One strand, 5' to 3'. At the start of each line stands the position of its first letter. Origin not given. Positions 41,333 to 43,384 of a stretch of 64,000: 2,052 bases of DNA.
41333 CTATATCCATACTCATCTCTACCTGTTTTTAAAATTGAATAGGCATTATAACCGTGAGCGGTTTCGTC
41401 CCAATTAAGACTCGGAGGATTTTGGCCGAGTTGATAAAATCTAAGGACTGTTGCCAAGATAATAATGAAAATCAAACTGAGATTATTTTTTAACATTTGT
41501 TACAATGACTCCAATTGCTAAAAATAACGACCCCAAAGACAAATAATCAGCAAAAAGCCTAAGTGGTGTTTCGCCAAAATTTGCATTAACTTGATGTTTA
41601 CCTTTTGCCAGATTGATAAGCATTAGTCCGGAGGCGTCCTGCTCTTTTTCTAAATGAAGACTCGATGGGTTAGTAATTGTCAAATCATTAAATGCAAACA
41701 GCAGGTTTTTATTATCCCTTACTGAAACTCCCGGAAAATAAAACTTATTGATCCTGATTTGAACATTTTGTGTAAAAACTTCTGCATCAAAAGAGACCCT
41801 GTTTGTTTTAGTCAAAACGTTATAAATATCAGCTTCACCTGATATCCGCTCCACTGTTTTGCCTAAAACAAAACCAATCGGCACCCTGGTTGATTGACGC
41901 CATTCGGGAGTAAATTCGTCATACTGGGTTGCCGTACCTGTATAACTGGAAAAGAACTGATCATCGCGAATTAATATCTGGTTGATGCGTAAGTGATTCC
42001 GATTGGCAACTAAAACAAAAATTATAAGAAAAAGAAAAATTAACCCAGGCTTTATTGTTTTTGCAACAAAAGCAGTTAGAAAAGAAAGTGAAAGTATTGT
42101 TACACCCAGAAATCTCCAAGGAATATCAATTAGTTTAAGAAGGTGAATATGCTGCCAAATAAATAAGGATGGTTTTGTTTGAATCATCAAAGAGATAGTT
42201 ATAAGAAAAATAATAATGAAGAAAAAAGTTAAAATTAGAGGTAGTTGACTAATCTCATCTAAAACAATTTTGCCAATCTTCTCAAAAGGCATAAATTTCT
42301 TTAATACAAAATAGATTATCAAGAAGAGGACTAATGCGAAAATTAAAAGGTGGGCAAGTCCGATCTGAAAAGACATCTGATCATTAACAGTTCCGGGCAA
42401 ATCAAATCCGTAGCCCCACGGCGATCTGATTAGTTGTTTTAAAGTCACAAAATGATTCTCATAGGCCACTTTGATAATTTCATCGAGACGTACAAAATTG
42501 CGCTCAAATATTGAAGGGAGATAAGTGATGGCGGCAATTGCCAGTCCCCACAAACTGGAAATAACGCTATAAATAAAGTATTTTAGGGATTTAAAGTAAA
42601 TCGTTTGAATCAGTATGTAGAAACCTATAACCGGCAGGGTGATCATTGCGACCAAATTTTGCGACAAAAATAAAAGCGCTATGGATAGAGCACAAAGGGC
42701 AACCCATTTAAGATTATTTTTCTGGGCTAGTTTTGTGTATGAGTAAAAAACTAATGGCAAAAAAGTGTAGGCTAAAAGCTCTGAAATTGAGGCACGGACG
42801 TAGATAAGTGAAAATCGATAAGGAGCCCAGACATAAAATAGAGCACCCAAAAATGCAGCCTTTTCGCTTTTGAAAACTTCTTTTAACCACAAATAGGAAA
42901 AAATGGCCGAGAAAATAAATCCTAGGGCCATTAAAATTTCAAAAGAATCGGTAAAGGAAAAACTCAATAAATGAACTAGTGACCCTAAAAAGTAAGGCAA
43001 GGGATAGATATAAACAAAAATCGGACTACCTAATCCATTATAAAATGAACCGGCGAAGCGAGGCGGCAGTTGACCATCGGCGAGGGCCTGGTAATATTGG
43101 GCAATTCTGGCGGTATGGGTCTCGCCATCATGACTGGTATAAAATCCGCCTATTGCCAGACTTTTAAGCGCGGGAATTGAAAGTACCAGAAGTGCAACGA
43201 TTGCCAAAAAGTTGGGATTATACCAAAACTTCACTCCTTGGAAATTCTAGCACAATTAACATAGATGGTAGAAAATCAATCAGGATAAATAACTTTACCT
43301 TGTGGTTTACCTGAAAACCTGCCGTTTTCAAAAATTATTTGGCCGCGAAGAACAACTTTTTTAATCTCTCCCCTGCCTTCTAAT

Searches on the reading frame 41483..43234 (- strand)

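Call 9: search_protein_families(library=pfam, proteins=[window:41483-43234:-])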
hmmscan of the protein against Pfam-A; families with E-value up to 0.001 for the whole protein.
window:41483-43234:- (583 aa): 2 families
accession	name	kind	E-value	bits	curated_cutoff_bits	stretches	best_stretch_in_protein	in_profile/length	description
PF10131.15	PTPS_related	-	1.5e-07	30.7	26.4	1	75-409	3-300/621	6-pyruvoyl-tetrahydropterin synthase related domain; membrane protein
PF13231.12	PMT_2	-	0.00092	19.9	26.1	1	80-233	6-153/160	Dolichyl-phosphate-mannose-protein mannosyltransferase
